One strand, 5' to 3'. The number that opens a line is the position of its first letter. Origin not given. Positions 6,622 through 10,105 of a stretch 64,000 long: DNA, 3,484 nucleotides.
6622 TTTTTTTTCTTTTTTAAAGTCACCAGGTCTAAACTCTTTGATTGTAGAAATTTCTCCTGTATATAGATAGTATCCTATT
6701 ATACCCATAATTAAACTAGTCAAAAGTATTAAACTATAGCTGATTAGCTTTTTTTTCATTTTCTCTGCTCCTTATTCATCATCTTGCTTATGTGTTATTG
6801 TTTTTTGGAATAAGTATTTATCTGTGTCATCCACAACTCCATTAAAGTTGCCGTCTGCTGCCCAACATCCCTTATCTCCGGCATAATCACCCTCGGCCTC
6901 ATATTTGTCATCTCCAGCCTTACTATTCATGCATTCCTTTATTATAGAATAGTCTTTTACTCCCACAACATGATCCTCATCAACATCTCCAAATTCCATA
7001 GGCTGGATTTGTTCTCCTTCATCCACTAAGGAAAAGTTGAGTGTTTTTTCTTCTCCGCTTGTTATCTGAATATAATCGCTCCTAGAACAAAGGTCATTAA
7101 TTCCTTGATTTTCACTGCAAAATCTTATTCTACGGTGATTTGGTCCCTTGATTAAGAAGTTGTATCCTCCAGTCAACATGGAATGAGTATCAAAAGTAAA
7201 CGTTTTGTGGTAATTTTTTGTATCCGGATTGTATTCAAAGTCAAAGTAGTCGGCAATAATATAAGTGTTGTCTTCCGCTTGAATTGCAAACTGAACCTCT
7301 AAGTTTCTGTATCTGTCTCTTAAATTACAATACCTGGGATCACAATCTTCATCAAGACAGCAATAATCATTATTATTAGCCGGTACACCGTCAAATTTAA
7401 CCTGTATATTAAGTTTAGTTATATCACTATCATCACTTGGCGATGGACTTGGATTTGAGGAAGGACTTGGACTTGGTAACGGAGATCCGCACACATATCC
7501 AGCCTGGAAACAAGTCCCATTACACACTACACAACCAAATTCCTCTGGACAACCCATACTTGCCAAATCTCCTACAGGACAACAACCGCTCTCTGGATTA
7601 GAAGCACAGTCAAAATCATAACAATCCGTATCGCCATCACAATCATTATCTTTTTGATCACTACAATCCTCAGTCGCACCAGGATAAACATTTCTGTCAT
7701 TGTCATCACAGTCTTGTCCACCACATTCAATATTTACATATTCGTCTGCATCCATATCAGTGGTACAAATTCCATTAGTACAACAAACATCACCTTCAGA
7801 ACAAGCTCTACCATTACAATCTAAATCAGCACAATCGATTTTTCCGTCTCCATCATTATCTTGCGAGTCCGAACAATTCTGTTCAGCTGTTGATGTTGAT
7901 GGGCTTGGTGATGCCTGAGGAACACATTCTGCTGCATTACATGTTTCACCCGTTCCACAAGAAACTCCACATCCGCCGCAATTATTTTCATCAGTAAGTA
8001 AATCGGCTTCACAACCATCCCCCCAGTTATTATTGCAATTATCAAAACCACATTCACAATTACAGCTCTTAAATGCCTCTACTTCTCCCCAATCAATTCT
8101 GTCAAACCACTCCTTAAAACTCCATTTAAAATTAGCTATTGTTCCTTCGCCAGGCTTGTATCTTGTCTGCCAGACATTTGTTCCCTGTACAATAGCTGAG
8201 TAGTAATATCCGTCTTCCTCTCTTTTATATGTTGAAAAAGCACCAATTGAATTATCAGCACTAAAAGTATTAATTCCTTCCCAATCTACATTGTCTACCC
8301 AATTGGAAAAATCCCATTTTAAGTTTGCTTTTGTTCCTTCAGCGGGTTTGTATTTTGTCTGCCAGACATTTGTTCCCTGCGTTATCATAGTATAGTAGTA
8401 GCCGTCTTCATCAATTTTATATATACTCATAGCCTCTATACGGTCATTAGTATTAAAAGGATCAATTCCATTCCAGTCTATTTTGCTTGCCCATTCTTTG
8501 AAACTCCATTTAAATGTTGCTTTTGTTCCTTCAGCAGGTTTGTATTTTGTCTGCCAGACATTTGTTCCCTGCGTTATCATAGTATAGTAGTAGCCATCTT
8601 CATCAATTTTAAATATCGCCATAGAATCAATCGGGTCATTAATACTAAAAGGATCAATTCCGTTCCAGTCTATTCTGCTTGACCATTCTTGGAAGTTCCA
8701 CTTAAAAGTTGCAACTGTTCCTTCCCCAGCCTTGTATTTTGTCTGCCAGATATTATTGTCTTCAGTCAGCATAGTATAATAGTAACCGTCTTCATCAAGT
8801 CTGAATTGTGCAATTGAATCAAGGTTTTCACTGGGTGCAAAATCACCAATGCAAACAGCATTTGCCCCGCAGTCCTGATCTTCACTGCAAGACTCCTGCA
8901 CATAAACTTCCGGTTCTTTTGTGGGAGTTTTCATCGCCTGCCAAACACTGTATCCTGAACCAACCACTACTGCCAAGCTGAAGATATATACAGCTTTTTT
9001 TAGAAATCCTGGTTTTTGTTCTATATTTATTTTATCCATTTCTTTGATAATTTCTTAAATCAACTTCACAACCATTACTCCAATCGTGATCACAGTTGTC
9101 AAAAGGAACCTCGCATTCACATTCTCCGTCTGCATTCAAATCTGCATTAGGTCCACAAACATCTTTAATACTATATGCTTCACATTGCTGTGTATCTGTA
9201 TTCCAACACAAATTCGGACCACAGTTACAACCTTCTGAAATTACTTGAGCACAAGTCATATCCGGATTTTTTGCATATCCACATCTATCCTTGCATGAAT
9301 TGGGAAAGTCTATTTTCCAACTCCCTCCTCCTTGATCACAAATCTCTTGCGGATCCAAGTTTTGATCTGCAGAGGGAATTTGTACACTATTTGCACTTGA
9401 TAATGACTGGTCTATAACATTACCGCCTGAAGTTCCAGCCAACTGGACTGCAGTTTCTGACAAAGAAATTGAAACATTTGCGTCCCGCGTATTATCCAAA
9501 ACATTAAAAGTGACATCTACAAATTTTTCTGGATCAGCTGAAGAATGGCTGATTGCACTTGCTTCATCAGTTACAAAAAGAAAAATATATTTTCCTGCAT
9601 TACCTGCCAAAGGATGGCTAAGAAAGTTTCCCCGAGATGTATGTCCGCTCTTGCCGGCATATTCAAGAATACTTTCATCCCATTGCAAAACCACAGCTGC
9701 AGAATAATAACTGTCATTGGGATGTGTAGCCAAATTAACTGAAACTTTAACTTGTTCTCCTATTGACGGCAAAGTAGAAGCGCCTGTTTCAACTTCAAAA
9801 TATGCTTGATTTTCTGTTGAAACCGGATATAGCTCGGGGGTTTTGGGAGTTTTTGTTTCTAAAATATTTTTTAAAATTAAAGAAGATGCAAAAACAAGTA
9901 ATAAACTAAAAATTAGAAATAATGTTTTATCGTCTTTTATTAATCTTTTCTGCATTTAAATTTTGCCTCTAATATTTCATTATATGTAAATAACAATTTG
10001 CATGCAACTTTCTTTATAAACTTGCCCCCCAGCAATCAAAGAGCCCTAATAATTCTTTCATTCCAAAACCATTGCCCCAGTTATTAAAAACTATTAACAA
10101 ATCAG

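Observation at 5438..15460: Cellulosome-like cohesin/dockerin surface-assembly island between the 16S and 23S rRNA genes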

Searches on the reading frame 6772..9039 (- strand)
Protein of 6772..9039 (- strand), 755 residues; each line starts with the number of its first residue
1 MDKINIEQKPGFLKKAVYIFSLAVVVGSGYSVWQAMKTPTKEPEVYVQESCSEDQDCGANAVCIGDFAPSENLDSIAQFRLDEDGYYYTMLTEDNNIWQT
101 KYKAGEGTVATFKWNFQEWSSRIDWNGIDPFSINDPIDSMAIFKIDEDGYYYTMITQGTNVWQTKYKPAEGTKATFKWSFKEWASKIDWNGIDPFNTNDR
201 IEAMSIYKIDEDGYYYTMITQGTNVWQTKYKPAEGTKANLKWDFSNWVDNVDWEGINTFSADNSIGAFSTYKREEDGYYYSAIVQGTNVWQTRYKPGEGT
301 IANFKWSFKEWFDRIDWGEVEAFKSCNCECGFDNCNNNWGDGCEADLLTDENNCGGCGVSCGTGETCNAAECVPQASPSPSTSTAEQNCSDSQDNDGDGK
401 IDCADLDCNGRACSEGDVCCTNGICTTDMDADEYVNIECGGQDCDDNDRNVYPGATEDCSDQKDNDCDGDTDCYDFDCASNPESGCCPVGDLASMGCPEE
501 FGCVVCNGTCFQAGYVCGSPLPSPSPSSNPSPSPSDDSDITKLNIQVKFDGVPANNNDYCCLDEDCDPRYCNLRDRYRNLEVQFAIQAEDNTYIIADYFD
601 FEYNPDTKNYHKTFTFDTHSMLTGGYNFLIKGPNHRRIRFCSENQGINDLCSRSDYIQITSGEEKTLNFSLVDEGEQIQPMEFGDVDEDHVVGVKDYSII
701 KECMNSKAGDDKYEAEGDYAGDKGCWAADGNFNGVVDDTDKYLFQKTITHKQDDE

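Call 6: search_protein_families(library=pfam, proteins=[window:6772-9039:-], max_evalue=1)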
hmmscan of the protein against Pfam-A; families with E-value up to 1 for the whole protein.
window:6772-9039:- (755 aa): 5 families
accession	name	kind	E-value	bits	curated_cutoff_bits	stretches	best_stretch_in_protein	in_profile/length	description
PF11617.13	Cu-binding_MopE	-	1e-06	29.3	27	1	443-472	1-29/30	Putative metal-binding motif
PF00404.24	Dockerin_1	-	0.024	15.3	22.9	1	684-743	2-51/57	Dockerin type I domain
PF23824.1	DUF7194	-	0.033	14.1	27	0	190-244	16-66/204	Family of unknown function (DUF7194)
PF10763.15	DUF2584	-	0.055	13.9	25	0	198-246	17-64/80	Protein of unknown function (DUF2584)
PF22959.3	Ig_NUP210_15th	-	0.27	11.3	27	1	639-678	43-83/102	NUP210 Ig-like domain 15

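Call 7: search_protein_families(library=ncbifam, proteins=[window:6772-9039:-], max_evalue=1)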
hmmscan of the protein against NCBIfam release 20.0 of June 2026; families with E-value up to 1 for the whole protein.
window:6772-9039:- (755 aa): 2 families
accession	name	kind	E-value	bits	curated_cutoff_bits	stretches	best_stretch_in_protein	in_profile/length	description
NF033662.1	acid_disulf_rpt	repeat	1.9e-05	24.3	41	2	385-410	3-28/32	acidic double-disulfide repeat-containing protein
NF041347.1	XopG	subfamily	0.84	9.5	150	0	98-139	92-133/201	XopG/HopH/AvrPtoH family type III secretion system effector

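Call 69: search_solved_structures(query=window:6772-9039:-, max_evalue=1)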
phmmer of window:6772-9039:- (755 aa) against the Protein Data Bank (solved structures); distinct sequences matched with E-value up to 1: 11.
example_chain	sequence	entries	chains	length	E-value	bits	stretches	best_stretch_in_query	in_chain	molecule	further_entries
7plp_A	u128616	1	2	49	0.00094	20.7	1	385-419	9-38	Teneurin-4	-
5w7a_B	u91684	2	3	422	0.013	17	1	410-470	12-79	Acyloxyacyl hydrolase large subunit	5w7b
6cmx_A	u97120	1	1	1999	0.026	15.9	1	372-421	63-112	Teneurin-2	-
7ban_A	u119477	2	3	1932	0.12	13.8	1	386-420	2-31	Teneurin-4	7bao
7bam_A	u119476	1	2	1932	0.12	13.8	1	386-420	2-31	Teneurin-4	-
8x3a_A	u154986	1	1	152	0.12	13.7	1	682-750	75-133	Serine protease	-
8x39_A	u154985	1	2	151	0.13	13.6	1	682-750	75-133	Serine protease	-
8xxi_A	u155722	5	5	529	0.27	12.6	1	458-521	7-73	Y+L amino acid transporter 1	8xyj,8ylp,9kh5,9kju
5w7d_A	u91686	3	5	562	0.38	12.1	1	438-470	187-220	Acyloxyacyl hydrolase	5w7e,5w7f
5w7c_C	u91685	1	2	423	0.4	12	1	406-470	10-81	Acyloxyacyl hydrolase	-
5w78_B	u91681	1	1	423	0.42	11.9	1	406-470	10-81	Acyloxyacyl hydrolase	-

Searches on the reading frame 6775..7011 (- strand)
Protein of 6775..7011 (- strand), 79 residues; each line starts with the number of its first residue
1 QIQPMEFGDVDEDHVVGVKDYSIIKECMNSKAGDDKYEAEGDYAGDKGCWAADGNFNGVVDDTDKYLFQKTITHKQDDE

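Call 20: search_protein_families(library=pfam, proteins=[window:6775-7011:-], max_evalue=10)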
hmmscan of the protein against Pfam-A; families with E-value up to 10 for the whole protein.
seq(79 aa): 1 family
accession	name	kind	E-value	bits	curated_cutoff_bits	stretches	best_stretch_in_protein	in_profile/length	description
PF00404.24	Dockerin_1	-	0.00019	22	22.9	2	8-68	2-52/57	Dockerin type I domain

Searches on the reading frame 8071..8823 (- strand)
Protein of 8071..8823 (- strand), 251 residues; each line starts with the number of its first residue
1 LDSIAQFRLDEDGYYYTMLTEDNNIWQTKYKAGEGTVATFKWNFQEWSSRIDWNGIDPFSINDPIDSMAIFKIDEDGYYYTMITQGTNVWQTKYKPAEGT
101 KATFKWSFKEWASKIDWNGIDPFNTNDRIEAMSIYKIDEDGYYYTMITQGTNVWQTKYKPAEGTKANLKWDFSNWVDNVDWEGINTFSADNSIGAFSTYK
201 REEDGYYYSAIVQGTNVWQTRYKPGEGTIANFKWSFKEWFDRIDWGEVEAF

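Call 20: search_protein_families(library=pfam, proteins=[window:8071-8823:-], max_evalue=10)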
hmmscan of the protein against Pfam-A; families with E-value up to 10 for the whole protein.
seq(251 aa): 12 families
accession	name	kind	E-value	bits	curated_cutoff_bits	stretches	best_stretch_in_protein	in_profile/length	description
PF10763.15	DUF2584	-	0.00053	20.4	25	1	126-175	17-65/80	Protein of unknown function (DUF2584)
PF23824.1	DUF7194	-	0.0011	18.9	27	2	117-172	15-66/204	Family of unknown function (DUF7194)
PF15384.11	PAXX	-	0.015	15.3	25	0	139-169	25-55/194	PAXX, PAralog of XRCC4 and XLF, also called C9orf142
PF09238.16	IL4Ra_N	-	0.04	14.6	22.1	0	136-162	66-92/94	Interleukin-4 receptor alpha chain, N-terminal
PF24902.1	Ig_NUP210_9th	-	0.047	14.3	27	0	5-37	16-48/79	NUP210, Ig-like domain 9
PF08267.18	Meth_synt_1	-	0.055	13.4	27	0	183-223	259-299/313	Cobalamin-independent synthase, N-terminal domain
PF00993.25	MHC_II_alpha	-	0.14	12.3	23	0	133-156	20-43/81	Class II histocompatibility antigen, alpha domain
PF18104.7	Tudor_2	-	0.18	12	31.4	1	201-222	7-27/35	Jumonji domain-containing protein 2A Tudor domain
PF15057.12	DUF4537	-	0.69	10.4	27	0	200-214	7-21/120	Domain of unknown function (DUF4537)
PF06086.17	Pox_A30L_A26L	-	1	9.5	23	1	4-32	81-109/220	Orthopoxvirus A26L/A30L protein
PF16041.10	APD1-4_M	-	1.3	9.7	25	0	135-149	4-18/108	E3 ubiquitin-protein ligase APD1-4, middle domain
PF20862.2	DUF6843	-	5.3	7.5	27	1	128-158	31-61/110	Family of unknown function (DUF6843)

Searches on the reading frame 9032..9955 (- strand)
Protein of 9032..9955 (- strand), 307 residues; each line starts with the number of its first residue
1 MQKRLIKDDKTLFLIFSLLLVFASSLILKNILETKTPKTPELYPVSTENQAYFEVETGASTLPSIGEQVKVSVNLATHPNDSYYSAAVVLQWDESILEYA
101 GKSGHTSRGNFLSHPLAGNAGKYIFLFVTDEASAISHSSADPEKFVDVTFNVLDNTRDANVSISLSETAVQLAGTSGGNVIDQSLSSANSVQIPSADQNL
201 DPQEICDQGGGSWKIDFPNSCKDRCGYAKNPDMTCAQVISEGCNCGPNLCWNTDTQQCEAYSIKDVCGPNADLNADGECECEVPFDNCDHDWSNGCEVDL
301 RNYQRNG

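Call 6: search_protein_families(library=pfam, proteins=[window:9032-9955:-], max_evalue=1)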
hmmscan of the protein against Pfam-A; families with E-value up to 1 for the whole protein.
window:9032-9955:- (307 aa): 1 family
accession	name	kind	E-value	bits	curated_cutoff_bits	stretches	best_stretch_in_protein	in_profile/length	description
PF00963.24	Cohesin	-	1.1e-08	35.8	24.1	1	64-171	11-120/139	Cohesin domain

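Call 7: search_protein_families(library=ncbifam, proteins=[window:9032-9955:-], max_evalue=1)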
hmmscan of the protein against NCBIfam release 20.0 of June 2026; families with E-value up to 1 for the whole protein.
window:9032-9955:- (307 aa): 1 family
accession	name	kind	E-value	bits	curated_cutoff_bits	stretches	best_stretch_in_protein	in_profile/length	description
TIGR02603.1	CxxCH_TIGR02603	domain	0.015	15.3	68.15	1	233-275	15-56/134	putative heme-binding domain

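Call 8: find_encoding_contigs(protein=window:9032-9955:-, flank=10000, max_places=6)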
Protein window:9032-9955:- (307 aa): no gene with exactly this product is on record in the collection.

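Call 10: search_solved_structures(query=window:9032-9955:-, max_evalue=1)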
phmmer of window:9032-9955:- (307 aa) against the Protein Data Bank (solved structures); distinct sequences matched with E-value up to 1: 6.
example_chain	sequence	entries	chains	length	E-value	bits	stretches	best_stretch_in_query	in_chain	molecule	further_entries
9t0h_B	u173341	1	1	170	0.35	13.2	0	140-186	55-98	Neuronal calcium sensor 1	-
4yru_A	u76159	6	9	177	0.38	13.1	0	140-186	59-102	Neuronal calcium sensor 1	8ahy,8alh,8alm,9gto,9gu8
4ov2_A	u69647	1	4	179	0.39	13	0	140-186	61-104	Neuronal calcium sensor 1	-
1g8i_A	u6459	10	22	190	0.4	13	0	140-186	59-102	NEURONAL CALCIUM SENSOR 1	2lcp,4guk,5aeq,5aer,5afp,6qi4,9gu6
6bkb_E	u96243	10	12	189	0.46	12.8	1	226-269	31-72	Polyprotein | Envelope glycoprotein E2 | Hepatitis C virus envelope glycoprotein E2 core from genotype 6a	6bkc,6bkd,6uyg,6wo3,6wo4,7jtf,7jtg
4wl2_A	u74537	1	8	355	0.9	11.8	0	138-225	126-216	Putative exported choloylglycine hydrolase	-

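Call 39: find_homologous_proteins(query=window:9032-9955:-, max_evalue=0.001)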
Query window:9032-9955:- (307 aa): 2 proteins with E <= 0.001 among 1348 candidates.
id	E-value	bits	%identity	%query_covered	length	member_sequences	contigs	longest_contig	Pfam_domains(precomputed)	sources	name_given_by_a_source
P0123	5.3e-208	707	100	100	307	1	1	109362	PF00963.25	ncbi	-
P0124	4.4e-171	586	83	65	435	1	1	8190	PF00963.25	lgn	-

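Call 40: find_encoding_contigs(protein=P0124, flank=10000, max_places=5)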
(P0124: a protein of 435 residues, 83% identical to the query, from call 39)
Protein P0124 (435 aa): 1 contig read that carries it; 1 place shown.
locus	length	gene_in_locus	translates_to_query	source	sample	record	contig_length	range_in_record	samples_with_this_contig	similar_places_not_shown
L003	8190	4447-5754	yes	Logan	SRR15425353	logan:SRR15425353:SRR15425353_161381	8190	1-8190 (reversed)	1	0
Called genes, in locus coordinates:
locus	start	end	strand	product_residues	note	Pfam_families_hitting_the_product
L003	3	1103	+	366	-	?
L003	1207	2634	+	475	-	PF11617:Cu-binding_MopE (weak)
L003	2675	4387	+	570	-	-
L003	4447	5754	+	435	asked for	PF00963:Cohesin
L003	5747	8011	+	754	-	-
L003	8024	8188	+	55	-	?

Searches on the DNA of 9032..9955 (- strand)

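Call 42: search_rna_families(sources=[L003, L004], threshold=gathering)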
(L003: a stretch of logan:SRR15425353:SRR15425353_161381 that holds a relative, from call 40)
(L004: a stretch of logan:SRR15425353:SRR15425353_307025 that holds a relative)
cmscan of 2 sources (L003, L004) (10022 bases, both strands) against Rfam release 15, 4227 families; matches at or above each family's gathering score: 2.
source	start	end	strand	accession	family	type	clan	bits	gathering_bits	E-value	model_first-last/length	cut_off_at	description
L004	1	636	+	RF00177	SSU_rRNA_bacteria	Gene; rRNA;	CL00111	605.7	50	1.6e-190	870-1533/1533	5'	Bacterial small subunit ribosomal RNA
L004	740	811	-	RF00005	tRNA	Gene; tRNA;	CL00001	73.3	29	6.2e-15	1-71/71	no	tRNA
